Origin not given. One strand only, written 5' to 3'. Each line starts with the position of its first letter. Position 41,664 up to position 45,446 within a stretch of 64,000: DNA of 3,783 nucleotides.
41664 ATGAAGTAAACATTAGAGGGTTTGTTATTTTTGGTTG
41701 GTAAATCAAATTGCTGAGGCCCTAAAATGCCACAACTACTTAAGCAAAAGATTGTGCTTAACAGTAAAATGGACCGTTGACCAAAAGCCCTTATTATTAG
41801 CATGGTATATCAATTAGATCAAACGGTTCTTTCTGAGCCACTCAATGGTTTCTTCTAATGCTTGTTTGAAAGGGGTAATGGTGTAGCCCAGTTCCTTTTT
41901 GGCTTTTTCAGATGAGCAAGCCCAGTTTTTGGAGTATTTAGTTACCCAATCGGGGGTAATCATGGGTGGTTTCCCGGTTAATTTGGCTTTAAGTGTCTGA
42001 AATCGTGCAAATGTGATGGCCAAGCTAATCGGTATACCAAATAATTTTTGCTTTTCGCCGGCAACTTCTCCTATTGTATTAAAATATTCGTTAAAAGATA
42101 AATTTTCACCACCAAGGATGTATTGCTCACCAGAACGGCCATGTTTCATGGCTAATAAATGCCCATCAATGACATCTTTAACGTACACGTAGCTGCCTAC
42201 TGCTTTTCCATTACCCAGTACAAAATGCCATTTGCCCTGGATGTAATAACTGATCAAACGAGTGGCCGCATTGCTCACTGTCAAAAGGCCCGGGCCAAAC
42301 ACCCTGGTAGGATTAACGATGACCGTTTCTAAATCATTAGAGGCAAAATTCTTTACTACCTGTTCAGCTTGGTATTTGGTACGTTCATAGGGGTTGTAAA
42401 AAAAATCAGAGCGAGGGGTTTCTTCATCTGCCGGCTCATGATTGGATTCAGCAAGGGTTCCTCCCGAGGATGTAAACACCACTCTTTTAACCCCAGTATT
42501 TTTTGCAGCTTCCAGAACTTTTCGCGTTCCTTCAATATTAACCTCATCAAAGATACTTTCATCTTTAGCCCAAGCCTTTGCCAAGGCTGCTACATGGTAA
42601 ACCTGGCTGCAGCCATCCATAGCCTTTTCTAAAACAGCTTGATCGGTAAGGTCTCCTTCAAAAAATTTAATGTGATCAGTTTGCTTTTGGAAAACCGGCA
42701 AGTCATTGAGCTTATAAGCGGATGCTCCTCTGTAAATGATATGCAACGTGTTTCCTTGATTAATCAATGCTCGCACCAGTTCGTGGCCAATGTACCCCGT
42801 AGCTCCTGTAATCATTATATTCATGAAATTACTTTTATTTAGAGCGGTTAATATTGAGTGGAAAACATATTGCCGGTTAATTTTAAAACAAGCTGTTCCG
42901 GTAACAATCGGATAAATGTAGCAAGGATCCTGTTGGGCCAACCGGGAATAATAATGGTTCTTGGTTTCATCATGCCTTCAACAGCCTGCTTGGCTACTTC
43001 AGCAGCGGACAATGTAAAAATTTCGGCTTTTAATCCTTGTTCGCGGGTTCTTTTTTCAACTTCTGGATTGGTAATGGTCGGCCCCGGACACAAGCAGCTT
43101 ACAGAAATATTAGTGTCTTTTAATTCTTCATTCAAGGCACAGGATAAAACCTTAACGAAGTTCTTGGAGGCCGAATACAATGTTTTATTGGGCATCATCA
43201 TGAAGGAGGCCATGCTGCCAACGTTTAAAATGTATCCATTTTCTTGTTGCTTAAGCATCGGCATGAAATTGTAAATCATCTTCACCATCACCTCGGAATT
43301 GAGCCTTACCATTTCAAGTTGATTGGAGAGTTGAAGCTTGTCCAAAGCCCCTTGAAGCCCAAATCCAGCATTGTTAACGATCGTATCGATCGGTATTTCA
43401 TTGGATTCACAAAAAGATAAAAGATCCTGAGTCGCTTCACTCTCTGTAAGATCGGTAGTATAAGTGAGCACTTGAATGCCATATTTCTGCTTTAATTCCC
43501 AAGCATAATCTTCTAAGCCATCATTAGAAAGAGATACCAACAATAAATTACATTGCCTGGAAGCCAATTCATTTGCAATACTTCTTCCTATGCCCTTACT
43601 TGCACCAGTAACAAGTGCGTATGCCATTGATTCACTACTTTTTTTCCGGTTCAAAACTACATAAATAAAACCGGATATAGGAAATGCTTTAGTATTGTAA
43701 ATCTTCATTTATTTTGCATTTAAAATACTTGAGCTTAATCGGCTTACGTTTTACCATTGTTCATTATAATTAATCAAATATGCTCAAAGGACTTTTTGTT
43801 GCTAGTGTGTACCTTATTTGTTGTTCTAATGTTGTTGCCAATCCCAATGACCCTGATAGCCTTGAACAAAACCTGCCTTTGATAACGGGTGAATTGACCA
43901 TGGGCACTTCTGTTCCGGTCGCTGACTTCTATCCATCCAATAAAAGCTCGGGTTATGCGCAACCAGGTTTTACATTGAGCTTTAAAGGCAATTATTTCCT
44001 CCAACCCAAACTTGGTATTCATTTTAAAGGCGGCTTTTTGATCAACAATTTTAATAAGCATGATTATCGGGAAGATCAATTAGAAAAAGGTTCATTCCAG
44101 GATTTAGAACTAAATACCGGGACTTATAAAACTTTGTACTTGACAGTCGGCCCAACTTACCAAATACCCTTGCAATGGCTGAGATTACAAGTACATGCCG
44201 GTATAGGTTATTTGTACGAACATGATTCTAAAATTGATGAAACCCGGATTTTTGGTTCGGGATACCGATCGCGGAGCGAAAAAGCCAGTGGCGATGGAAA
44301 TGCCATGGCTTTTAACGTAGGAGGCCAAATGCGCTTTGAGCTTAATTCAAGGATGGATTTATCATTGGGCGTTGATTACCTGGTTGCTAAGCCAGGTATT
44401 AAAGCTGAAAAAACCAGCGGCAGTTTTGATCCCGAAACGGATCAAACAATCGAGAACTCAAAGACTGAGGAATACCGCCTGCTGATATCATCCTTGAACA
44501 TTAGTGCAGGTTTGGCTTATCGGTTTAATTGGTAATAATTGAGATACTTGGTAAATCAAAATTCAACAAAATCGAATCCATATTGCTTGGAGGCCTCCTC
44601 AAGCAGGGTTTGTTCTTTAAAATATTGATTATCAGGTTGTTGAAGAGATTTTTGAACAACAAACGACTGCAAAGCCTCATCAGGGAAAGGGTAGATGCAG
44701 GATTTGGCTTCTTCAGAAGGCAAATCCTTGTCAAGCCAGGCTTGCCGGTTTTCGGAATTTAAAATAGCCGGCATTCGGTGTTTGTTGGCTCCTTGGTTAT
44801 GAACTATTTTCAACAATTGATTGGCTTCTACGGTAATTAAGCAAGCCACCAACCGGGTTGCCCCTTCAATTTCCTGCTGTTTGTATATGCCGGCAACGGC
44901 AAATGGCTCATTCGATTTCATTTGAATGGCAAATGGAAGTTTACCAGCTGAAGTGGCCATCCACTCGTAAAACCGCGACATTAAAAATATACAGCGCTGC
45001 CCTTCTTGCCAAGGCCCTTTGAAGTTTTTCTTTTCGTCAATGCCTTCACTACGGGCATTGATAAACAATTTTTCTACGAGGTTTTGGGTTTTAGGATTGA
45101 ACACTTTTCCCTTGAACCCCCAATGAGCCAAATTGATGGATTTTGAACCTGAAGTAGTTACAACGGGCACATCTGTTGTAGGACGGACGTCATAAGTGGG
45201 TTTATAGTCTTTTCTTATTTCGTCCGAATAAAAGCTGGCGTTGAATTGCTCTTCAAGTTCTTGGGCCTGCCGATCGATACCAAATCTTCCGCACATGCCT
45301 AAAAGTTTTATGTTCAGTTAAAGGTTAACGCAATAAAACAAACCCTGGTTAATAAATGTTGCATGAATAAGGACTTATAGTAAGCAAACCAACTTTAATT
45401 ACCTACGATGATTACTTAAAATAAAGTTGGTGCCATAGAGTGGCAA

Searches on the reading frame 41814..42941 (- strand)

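Call 83: search_protein_families(library=pfam, proteins=[window:41814-42941:-], max_evalue=0.00001)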
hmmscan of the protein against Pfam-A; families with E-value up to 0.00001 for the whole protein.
window:41814-42941:- (375 aa): 9 families
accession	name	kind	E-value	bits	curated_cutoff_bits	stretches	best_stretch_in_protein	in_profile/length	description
PF01370.27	Epimerase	-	3.8e-45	154.6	20.9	1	42-277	1-240/240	NAD dependent epimerase/dehydratase family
PF01073.25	3Beta_HSD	-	4.6e-36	124.7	22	1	44-271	2-235/280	3-beta hydroxysteroid dehydrogenase/isomerase family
PF16363.11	GDP_Man_Dehyd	-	2.2e-30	106.7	27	1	43-356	1-322/332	GDP-mannose 4,6 dehydratase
PF13460.12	NAD_binding_10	-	1.8e-20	74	27.2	1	46-213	1-145/184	NAD(P)H-binding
PF07993.18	NAD_binding_4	-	1.3e-19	70.9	20.1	1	44-248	1-245/258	Male sterility protein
PF02719.21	Polysacc_synt_2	-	1.1e-14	54.8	20.2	1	42-159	1-128/293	Polysaccharide biosynthesis protein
PF05368.20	NmrA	-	4.6e-14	53.2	27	1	41-168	4-116/298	NmrA-like family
PF04321.23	RmlD_sub_bind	-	6e-10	39.1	27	1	40-216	1-153/287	RmlD substrate binding domain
PF08659.16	KR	-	2e-06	28.3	22.6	1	43-152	4-117/180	KR domain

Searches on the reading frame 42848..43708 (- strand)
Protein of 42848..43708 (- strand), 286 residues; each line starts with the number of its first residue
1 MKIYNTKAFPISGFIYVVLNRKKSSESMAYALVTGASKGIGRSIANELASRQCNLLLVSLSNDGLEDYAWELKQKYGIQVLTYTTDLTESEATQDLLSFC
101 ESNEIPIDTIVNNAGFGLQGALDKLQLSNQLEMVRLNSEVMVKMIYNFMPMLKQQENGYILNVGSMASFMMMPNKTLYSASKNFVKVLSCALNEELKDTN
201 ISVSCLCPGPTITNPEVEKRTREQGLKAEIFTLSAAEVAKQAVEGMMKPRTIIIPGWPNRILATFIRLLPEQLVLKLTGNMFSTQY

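Call 83: search_protein_families(library=pfam, proteins=[window:42848-43708:-], max_evalue=0.00001)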
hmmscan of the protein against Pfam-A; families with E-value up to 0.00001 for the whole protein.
window:42848-43708:- (286 aa): 3 families
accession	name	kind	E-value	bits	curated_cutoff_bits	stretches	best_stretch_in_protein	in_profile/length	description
PF00106.31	adh_short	-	7.8e-44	149.9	26.6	1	31-221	3-192/195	short chain dehydrogenase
PF13561.12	adh_short_C2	-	4.9e-25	88.9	27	1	35-215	1-180/236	Enoyl-(Acyl carrier protein) reductase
PF08659.16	KR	-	2.2e-12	47.7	22.6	1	31-188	3-159/180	KR domain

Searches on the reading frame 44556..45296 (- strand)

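Call 83: search_protein_families(library=pfam, proteins=[window:44556-45296:-], max_evalue=0.00001)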
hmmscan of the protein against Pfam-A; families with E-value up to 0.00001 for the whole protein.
window:44556-45296:- (246 aa): 1 family
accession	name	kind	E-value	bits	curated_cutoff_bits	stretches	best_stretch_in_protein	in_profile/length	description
PF02586.19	SRAP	-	1.6e-45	155.7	27.1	1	1-219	1-212/214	SOS response associated peptidase (SRAP)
